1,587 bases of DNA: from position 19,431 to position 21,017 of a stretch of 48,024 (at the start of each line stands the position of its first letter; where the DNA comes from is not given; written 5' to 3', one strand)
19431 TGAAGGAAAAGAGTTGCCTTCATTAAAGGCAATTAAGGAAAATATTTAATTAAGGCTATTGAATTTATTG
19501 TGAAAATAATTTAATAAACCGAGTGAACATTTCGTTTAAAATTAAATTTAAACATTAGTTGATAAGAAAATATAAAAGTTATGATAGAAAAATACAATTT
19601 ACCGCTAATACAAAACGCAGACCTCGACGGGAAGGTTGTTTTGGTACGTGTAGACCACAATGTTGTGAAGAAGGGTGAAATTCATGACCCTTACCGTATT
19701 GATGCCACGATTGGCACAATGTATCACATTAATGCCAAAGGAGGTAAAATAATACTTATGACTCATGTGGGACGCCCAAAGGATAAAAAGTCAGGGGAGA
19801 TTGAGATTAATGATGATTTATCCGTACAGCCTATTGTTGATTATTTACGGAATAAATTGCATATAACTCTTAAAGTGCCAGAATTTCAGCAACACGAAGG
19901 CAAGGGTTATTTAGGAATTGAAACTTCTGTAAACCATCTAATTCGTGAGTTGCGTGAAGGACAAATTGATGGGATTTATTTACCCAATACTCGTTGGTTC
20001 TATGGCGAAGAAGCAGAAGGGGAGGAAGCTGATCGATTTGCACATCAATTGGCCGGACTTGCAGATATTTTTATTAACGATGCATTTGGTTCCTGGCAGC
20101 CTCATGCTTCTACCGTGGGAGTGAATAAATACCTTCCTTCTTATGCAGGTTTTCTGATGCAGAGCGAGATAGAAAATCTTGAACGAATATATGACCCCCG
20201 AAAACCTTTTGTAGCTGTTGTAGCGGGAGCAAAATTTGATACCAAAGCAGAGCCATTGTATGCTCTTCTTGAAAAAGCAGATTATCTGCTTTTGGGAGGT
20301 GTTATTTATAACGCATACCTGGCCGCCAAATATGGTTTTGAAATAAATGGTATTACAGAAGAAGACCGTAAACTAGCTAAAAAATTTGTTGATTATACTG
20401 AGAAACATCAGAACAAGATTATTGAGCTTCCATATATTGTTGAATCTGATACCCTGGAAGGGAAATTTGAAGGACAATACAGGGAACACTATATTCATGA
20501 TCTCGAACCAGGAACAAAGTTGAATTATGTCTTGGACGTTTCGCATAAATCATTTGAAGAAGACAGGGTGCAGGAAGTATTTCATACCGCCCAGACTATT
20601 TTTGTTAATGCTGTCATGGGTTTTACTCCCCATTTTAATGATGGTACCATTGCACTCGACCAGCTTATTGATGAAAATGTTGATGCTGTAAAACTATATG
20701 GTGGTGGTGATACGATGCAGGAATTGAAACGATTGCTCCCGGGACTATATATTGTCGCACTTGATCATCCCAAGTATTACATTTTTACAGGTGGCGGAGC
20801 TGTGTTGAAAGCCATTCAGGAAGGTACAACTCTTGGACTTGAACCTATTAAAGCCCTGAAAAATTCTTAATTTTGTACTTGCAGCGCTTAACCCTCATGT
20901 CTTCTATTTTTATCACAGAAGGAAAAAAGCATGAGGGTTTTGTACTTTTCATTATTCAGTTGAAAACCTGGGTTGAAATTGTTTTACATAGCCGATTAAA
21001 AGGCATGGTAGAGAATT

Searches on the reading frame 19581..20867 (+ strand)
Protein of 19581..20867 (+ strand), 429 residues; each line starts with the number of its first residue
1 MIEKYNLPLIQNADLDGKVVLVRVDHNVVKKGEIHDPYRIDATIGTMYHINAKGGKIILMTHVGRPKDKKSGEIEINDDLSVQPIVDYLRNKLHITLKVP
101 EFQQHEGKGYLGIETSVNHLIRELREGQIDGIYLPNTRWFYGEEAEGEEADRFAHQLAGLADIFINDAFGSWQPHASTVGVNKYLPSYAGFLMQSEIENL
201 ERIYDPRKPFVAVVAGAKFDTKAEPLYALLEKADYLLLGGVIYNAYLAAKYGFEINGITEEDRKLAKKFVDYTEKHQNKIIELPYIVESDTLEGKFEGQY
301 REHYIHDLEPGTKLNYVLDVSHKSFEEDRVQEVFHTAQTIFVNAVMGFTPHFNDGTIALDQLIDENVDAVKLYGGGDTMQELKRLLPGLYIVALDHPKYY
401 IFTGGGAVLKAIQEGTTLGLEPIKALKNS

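Call 3: search_protein_families(library=pfam, proteins=[window:19581-20867:+])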
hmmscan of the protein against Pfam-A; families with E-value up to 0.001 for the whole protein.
window:19581-20867:+ (429 aa): 1 family
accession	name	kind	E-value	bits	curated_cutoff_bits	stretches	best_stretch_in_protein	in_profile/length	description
PF00162.24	PGK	-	2.4e-81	274.1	27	1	10-413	1-377/379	Phosphoglycerate kinase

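Call 11: search_protein_families(library=ncbifam, proteins=[window:19581-20867:+])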
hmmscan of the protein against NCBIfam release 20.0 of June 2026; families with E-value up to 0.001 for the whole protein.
window:19581-20867:+ (429 aa): 1 family
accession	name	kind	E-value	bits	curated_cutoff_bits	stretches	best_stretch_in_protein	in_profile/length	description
NF010569.0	PRK13962.1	equivalog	5.4e-60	203.3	883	1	9-418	5-385/645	bifunctional phosphoglycerate kinase/triosephosphate isomerase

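Call 32: find_homologous_proteins(query=window:19581-20867:+, max_evalue=1e-20)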
Query window:19581-20867:+ (429 aa): 6654 proteins with E <= 1e-20 among 8000 candidates; the best 120 are listed.
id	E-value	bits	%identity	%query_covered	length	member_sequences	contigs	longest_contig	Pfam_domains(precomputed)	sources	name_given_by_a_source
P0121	7.9e-286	966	99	100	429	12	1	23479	PF00162.25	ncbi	ncbi:MAG: phosphoglycerate kinase [Bacteroidales bacterium]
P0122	5.2e-264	894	90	100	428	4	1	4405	PF00162.25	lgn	-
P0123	3.2e-252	855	86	100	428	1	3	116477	PF00162.25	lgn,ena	-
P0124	3.5e-252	855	85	100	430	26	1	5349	PF00162.25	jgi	jgi:phosphoglycerate kinase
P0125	4.1e-242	822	84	99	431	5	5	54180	PF00162.25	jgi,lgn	jgi:phosphoglycerate kinase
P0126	1.2e-237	807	81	99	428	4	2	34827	PF00162.25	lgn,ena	-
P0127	1.9e-232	790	78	99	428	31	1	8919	PF00162.25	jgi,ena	-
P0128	1.7e-231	787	79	99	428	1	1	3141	PF00162.25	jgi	-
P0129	2.1e-231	786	79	100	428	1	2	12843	PF00162.25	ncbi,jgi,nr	ncbi:MAG: phosphoglycerate kinase [Bacteroidales bacterium]|jgi:phosphoglycerate kinase|nr:phosphogl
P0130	2.5e-231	786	78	99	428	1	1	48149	PF00162.25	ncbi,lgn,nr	ncbi:MAG: phosphoglycerate kinase [Bacteroidota bacterium]|nr:phosphoglycerate kinase [Bacteroidota 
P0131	5.7e-231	785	78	99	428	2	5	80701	PF00162.25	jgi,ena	-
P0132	1.3e-230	784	78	99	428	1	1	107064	PF00162.25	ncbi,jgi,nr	ncbi:MAG: phosphoglycerate kinase [Bacteroidales bacterium]|jgi:phosphoglycerate kinase|nr:phosphogl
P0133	2.0e-230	783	79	99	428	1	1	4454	PF00162.25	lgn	-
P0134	2.0e-230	783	78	99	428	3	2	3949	PF00162.25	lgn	-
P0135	2.9e-230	783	78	99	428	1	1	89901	PF00162.25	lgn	-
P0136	4.6e-230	782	78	99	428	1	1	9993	PF00162.25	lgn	-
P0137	7.2e-230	781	79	99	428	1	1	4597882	PF00162.25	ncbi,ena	-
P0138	8.5e-230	781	80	99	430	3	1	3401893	PF00162.25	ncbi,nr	ncbi:MAG: phosphoglycerate kinase [Desulfobacterales bacterium]|nr:MAG: phosphoglycerate kinase [Des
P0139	1.3e-229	780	79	99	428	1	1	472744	PF00162.25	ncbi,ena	-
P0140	2.2e-229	780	78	99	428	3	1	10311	PF00162.25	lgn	-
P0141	4.4e-229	779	78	99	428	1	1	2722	PF00162.25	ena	-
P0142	6.4e-229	778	78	99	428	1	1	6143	PF00162.25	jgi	-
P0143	1.7e-228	777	78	99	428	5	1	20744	PF00162.25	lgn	-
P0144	1.9e-228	777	77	99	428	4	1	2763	PF00162.25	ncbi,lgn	-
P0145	2.0e-228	777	80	99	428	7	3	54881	PF00162.25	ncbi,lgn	ncbi:MAG: phosphoglycerate kinase [Bacteroidales bacterium]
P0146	2.3e-228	776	78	99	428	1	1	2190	PF00162.25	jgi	-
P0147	2.6e-228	776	78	99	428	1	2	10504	PF00162.25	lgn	-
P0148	3.3e-228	776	78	99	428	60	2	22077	PF00162.25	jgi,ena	-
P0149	3.3e-228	776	78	99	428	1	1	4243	PF00162.25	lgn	-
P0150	1.2e-227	774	78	99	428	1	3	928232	PF00162.25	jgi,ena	-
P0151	1.4e-227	774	77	100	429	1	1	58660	PF00162.25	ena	-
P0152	1.5e-227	774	78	99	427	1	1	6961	PF00162.25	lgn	-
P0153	2.1e-227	773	78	99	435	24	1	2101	PF00162.25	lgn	-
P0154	2.4e-227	773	77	99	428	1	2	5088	PF00162.25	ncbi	-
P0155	3.2e-227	773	77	99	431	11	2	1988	PF00162.25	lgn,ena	-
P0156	8.7e-227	771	78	99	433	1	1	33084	PF00162.25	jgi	-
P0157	1.4e-226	770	77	99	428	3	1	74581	PF00162.25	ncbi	-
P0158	1.5e-226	770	77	99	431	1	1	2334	PF00162.25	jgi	-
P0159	2.2e-226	770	77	99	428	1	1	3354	PF00162.25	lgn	-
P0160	5.4e-226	769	77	99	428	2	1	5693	PF00162.25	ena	-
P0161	5.6e-226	768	77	99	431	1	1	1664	PF00162.25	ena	-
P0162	8.0e-226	768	77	99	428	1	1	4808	PF00162.25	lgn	-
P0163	8.6e-226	768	77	99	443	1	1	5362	PF00162.25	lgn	-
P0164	8.6e-226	768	77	100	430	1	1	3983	PF00162.25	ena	-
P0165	9.2e-226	768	77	99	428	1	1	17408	PF00162.25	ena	-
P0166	1.3e-225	767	78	99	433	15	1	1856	PF00162.25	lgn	-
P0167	2.2e-225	767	80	98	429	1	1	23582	PF00162.25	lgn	-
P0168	3.5e-225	766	77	99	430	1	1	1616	PF00162.25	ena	-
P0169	1.4e-224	764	76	99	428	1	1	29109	PF00162.25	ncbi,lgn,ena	-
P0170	2.6e-224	763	77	99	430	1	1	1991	PF00162.25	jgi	jgi:phosphoglycerate kinase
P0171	2.9e-224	763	77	99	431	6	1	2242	PF00162.25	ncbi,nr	ncbi:MAG: phosphoglycerate kinase [Desulfobulbaceae bacterium]|nr:phosphoglycerate kinase [Desulfobu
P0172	2.9e-224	763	77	99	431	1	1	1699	PF00162.25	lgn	-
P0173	3.7e-224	762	77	99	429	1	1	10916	PF00162.25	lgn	-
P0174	3.9e-224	762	77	99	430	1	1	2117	PF00162.25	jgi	jgi:phosphoglycerate kinase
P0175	6.7e-224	762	77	99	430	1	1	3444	PF00162.25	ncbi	-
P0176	7.3e-224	762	78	99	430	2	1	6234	PF00162.25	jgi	jgi:phosphoglycerate kinase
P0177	7.7e-224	761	77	99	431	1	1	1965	PF00162.25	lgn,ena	-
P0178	7.8e-224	761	77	99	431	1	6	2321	PF00162.25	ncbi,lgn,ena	-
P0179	1.3e-223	761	77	99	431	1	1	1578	PF00162.25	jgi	-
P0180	1.3e-223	761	77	99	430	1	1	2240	PF00162.25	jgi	jgi:phosphoglycerate kinase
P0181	1.3e-223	761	77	99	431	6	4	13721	PF00162.25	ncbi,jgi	jgi:phosphoglycerate kinase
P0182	1.3e-223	761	77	99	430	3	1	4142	PF00162.25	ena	-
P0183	1.4e-223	761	79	98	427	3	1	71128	PF00162.25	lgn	-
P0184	1.5e-223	761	77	99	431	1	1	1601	PF00162.25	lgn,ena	-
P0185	1.5e-223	760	77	99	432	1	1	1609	PF00162.25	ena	-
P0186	1.6e-223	760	77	99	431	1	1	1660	PF00162.25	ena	-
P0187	1.6e-223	760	77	99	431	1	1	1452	PF00162.25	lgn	-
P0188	1.7e-223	760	77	99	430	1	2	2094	PF00162.25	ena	-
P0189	1.7e-223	760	77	99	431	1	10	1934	PF00162.25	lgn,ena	-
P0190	1.7e-223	760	77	99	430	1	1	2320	PF00162.25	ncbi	-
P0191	1.7e-223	760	77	99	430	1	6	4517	PF00162.25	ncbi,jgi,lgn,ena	ncbi:MAG: phosphoglycerate kinase [Desulfobacterales bacterium]|jgi:phosphoglycerate kinase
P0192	2.0e-223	760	77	99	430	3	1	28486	PF00162.25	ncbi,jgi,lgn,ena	-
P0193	2.8e-223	760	77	99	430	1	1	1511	PF00162.25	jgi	jgi:phosphoglycerate kinase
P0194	3.1e-223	759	77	99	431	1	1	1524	PF00162.25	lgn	-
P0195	3.5e-223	759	77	99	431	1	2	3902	PF00162.25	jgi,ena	jgi:phosphoglycerate kinase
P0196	3.7e-223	759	77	99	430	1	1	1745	PF00162.25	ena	-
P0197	4.2e-223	759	77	99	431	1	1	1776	PF00162.25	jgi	-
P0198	4.8e-223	759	76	99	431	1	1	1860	PF00162.25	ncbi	-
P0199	5.6e-223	759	77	99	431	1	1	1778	PF00162.25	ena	-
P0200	6.5e-223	758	77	99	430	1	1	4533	PF00162.25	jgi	jgi:phosphoglycerate kinase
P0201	6.7e-223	758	77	99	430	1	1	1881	PF00162.25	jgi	jgi:phosphoglycerate kinase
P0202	8.0e-223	758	77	99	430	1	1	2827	PF00162.25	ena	-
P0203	8.3e-223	758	76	100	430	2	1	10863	PF00162.25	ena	-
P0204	1.0e-222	758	78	97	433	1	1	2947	PF00162.25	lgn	-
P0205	1.2e-222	757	77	99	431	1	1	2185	PF00162.25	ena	-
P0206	1.3e-222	757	76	99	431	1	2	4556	PF00162.25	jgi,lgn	jgi:phosphoglycerate kinase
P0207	1.3e-222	757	75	100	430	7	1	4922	PF00162.25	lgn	-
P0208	3.3e-222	756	76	100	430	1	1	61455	PF00162.25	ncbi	-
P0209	4.2e-222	756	76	99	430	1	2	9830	PF00162.25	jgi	-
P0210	4.7e-222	756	76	99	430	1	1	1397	PF00162.25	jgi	-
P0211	5.8e-222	755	76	99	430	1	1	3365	PF00162.25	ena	-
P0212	7.0e-222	755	78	100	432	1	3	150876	PF00162.25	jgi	-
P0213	8.0e-222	755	76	99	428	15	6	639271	PF00162.25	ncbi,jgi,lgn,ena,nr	ncbi:MAG: phosphoglycerate kinase [Bacteroidetes bacterium GWF2_33_16]|nr:MAG: phosphoglycerate kina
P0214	1.3e-221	754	78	98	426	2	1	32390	PF00162.25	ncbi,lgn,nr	ncbi:MAG: phosphoglycerate kinase [Bacteroidales bacterium]|nr:phosphoglycerate kinase [Bacteroidale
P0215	3.7e-221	753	77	98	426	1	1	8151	PF00162.25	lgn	-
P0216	4.0e-221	752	76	99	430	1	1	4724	PF00162.25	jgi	jgi:phosphoglycerate kinase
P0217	5.0e-221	752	77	100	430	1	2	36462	PF00162.25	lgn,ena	-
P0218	8.2e-221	751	75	100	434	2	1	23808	PF00162.25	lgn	-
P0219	8.7e-221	751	76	99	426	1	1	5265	PF00162.25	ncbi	-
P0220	1.1e-220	751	76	99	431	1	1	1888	PF00162.25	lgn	-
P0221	1.3e-220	751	77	100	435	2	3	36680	PF00162.25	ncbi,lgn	ncbi:MAG: phosphoglycerate kinase [Bacteroidota bacterium]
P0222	1.4e-220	751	76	98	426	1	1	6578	PF00162.25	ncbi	ncbi:MAG: phosphoglycerate kinase [Bacteroidales bacterium]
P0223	1.5e-220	751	76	99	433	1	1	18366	PF00162.25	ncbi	-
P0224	1.7e-220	750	74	100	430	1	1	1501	PF00162.25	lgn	-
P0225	4.0e-220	749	76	100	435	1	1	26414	PF00162.25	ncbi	-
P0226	7.2e-220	748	75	99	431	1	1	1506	PF00162.25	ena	-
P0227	7.5e-220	748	77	98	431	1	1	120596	PF00162.25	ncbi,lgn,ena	-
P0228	1.0e-219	748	76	99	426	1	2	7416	PF00162.25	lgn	-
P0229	1.0e-219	748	75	100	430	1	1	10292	PF00162.25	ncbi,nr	ncbi:MAG: phosphoglycerate kinase [bacterium]|nr:phosphoglycerate kinase [bacterium]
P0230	1.7e-219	747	75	100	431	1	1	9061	PF00162.25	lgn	-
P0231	2.9e-219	746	77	98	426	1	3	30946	PF00162.25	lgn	-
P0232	3.9e-219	746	75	100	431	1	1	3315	PF00162.25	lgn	-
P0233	4.1e-219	746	76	99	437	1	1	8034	PF00162.25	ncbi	-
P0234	4.1e-219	746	76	98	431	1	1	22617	PF00162.25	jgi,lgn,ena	-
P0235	1.1e-218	744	76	99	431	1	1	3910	PF00162.25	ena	-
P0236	1.1e-218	744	76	99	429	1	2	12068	PF00162.25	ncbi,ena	-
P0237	2.6e-218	743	77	99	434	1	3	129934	PF00162.25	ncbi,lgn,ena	ncbi:MAG: phosphoglycerate kinase [Bacteroidota bacterium]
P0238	5.2e-218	742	76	100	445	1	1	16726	PF00162.25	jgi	jgi:phosphoglycerate kinase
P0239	5.3e-218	742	76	99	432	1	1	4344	PF00162.25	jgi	jgi:phosphoglycerate kinase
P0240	5.6e-218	742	76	100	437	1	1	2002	PF00162.25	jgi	-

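Call 33: search_solved_structures(query=window:19581-20867:+, show_alignments=1, max_evalue=1e-20)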
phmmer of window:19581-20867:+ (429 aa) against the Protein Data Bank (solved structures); distinct sequences matched with E-value up to 1e-20: 43.
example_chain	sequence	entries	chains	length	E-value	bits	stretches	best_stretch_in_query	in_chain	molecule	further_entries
1vpe_A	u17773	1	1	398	3.8e-42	147.9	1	10-414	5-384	PHOSPHOGLYCERATE KINASE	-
1v6s_A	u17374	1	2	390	6.8e-42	147.1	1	12-423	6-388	Phosphoglycerate kinase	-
2ie8_A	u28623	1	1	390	8.6e-42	146.7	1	12-423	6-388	phosphoglycerate kinase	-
1php_A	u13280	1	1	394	1.8e-39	139.1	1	8-415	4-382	3-PHOSPHOGLYCERATE KINASE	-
3uwd_A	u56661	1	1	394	1.6e-38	136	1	8-414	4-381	Phosphoglycerate kinase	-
4fey_A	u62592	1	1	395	3.5e-37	131.5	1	10-416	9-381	Phosphoglycerate kinase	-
4ehj_A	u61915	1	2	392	3.8e-37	131.4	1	10-416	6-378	Phosphoglycerate kinase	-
4dg5_A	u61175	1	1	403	2.2e-36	128.9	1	9-426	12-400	Phosphoglycerate kinase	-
7zy7_A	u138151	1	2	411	2.4e-36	128.8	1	9-415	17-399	Phosphoglycerate kinase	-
9io5_O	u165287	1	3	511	4.5e-34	121.3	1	13-422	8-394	Phosphoglycerate kinase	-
3zlb_A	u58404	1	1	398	4.2e-33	118.1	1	10-413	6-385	PHOSPHOGLYCERATE KINASE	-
6yje_A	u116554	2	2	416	2.9e-32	115.4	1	145-412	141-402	Phosphoglycerate kinase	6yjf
6y3a_A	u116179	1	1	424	3.1e-32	115.3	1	145-412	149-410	Phosphoglycerate kinase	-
3oz7_A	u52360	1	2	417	3.5e-32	115.1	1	12-412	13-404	Phosphoglycerate kinase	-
3oza_A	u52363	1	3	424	3.7e-32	115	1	12-412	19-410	Phosphoglycerate kinase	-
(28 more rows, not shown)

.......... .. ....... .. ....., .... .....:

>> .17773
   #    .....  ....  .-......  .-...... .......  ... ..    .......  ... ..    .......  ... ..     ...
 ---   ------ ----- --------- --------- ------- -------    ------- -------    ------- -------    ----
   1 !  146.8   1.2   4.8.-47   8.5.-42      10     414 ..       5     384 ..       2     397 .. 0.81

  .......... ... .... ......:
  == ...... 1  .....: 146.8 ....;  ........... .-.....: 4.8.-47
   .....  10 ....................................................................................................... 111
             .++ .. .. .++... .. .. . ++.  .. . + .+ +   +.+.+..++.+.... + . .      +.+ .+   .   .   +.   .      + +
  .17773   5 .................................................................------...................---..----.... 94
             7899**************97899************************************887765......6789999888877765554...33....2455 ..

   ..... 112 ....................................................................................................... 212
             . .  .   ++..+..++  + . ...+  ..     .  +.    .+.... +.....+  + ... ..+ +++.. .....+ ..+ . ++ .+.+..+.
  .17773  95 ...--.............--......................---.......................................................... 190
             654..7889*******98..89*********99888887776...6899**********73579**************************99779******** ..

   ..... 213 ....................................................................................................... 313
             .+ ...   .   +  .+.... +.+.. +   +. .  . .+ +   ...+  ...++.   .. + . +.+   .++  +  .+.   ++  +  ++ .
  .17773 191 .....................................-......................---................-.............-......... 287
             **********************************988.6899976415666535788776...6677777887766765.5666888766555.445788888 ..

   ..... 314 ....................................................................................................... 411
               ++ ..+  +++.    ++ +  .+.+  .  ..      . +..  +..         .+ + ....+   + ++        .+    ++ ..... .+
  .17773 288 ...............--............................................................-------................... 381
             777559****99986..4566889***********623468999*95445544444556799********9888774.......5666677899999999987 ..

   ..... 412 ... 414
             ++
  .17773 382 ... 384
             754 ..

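Call 53: find_encoding_contigs(protein=P0138, flank=7000, max_places=2)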
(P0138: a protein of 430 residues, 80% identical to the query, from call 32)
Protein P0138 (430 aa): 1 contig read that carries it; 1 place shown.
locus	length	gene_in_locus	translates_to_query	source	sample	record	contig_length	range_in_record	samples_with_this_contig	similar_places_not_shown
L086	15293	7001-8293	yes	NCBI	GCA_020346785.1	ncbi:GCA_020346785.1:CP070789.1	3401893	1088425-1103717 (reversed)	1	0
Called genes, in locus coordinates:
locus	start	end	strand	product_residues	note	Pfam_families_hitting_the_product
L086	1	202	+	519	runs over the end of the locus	PF00873:ACR_tran, PF03176:MMPL (weak)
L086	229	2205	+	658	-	PF01136:Peptidase_U32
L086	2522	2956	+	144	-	PF01894:YjbQ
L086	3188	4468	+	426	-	PF14306:PUA_2, PF01747:ATP-sulfurylase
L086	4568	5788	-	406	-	PF13183:Fer4_8, PF13187:Fer4_9 (weak), PF13534:Fer4_17 (weak), PF27541:CitB (weak)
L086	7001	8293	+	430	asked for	PF00162:PGK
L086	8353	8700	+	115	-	-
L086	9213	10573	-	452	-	PF00497:SBP_bac_3, PF22238:RIP_P131-like (faint), PF01464:SLT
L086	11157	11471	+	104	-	-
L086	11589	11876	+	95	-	-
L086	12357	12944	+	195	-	PF10050:DUF2284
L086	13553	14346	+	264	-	PF13188:PAS_8 (faint), PF08448:PAS_4 (weak), PF00989:PAS (weak), PF13426:PAS_9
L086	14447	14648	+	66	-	-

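Call 54: find_encoding_contigs(protein=P0137, flank=7000, max_places=2)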
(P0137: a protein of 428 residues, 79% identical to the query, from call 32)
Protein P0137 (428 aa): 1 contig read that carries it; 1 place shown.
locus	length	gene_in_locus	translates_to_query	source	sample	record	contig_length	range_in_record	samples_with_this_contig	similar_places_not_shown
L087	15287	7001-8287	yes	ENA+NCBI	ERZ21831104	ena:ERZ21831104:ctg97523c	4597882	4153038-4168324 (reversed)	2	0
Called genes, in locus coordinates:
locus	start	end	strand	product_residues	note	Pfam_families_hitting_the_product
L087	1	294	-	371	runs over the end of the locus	PF01883:FeS_assembly_P, PF00142:Fer4_NifH (weak), PF01656:CbiA, PF02374:ArsA_ATPase (weak), PF09140:MipZ (weak), PF10609:ParA, PF13614:AAA_31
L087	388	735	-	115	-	PF01035:DNA_binding_1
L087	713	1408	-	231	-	PF24675:NpmA (weak), PF13847:Methyltransf_31, PF02390:Methyltransf_4, PF13649:Methyltransf_25 (weak)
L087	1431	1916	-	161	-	PF14109:GldH_lipo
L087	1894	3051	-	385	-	PF04468:PSP1, PF28472:PSP1_3rd, PF28473:YaaT_C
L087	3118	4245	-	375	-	PF13177:DNA_pol3_delta2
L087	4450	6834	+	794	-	PF00162:PGK, PF06962:rRNA_methylase (faint), PF00162:PGK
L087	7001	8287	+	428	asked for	PF00162:PGK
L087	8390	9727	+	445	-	PF02878:PGM_PMM_I, PF02879:PGM_PMM_II, PF02880:PGM_PMM_III, PF00408:PGM_PMM_IV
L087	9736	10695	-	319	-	PF00685:Sulfotransfer_1, PF13469:Sulfotransfer_3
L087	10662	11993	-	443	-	PF01554:MatE, PF01943:Polysacc_synt, PF13440:Polysacc_synt_3, PF01554:MatE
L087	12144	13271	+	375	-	PF13439:Glyco_transf_4, PF00534:Glycos_transf_1, PF13692:Glyco_trans_1_4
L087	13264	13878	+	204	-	PF01351:RNase_HII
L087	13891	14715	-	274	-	PF18950:DUF5694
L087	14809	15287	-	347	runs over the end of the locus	PF21016:RlmN_N, PF04055:Radical_SAM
